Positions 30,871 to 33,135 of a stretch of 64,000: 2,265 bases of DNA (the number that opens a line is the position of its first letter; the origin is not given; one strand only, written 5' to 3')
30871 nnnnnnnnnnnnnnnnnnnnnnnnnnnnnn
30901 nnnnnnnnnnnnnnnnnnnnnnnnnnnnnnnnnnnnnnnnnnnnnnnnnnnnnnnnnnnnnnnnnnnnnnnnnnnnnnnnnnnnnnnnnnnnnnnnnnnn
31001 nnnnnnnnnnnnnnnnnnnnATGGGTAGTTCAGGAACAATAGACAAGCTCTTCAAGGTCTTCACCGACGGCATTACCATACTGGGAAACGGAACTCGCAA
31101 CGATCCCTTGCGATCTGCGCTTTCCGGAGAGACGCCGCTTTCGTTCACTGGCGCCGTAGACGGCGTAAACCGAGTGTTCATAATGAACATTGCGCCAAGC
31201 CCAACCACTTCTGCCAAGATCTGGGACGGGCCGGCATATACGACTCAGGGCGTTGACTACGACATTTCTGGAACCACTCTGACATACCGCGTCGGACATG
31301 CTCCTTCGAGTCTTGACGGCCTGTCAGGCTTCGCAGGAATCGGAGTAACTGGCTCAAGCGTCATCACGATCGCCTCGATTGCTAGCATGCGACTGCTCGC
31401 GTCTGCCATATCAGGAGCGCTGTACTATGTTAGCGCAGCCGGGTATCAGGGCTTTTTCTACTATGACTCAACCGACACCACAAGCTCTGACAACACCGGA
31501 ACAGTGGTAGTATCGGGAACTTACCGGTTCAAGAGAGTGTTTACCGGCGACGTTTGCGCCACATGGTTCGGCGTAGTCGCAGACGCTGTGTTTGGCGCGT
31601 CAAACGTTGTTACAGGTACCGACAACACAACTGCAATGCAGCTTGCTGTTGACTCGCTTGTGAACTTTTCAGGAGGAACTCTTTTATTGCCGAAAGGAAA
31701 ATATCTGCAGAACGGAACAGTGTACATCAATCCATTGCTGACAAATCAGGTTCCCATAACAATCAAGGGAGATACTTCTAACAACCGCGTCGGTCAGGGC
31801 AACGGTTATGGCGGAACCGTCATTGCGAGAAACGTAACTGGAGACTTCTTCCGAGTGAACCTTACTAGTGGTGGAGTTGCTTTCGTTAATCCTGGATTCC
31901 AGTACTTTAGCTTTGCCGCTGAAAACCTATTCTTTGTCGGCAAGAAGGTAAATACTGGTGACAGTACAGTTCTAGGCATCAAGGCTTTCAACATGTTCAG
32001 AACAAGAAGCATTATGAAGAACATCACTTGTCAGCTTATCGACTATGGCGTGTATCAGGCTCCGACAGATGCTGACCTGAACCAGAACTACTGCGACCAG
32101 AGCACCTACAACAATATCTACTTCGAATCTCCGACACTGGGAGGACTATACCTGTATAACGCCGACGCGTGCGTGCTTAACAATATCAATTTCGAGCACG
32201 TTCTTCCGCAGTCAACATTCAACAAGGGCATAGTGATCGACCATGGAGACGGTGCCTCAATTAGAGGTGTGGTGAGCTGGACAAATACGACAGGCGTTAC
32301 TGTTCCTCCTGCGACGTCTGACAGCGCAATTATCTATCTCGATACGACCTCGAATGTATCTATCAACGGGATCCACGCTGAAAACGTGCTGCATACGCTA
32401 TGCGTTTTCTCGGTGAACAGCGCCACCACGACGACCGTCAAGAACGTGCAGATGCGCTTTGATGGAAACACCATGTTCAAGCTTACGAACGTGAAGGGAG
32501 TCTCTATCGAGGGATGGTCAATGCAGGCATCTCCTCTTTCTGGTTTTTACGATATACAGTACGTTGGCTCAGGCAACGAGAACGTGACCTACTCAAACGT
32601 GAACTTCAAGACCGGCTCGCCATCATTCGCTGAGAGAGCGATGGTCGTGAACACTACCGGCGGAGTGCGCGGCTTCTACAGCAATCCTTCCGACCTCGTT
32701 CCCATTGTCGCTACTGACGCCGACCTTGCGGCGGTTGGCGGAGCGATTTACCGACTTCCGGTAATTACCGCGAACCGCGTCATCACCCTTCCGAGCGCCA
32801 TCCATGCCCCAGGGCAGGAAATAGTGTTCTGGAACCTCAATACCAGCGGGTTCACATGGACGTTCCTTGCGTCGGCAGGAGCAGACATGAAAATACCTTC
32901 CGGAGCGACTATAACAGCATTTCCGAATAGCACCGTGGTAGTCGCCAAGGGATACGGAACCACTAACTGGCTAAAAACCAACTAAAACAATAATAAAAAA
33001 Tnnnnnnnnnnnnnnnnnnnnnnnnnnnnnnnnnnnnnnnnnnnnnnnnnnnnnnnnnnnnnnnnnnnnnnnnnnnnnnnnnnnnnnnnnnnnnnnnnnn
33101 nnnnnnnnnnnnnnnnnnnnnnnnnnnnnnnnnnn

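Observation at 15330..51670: Integrated prophage with a complete morphogenesis module but no recognisable replication or CI-type repressor genes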

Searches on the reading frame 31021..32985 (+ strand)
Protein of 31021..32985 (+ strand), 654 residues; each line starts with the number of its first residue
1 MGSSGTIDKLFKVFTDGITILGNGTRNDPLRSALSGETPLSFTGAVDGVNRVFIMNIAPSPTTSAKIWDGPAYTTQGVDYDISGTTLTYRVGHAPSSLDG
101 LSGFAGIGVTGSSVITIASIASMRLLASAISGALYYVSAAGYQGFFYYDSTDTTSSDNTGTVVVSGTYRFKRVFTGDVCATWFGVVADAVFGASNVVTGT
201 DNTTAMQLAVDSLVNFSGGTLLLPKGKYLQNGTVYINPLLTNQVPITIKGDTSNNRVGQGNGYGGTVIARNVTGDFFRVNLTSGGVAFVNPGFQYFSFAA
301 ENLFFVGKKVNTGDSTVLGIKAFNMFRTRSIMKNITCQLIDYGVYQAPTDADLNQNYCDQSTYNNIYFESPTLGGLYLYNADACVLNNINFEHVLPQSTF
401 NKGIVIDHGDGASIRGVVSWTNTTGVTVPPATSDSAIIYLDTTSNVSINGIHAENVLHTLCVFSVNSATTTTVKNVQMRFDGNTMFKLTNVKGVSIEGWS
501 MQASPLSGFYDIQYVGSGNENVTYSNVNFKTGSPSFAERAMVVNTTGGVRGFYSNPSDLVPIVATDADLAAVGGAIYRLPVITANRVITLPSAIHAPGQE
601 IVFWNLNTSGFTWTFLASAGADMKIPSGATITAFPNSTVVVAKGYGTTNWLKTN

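Call 7: search_protein_families(library=pfam, max_evalue=0.05, proteins=[window:31021-32985:+])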
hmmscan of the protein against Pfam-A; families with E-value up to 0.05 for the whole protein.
window:31021-32985:+ (654 aa): 0 families

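Call 8: search_protein_families(library=phrogs, max_evalue=0.01, proteins=[window:31021-32985:+])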
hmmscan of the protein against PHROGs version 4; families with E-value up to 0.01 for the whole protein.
window:31021-32985:+ (654 aa): 1 family
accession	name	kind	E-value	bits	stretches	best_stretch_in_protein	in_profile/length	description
phrog_17640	-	tail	1.9e-05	25.2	1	135-191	105-161/431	tail fiber protein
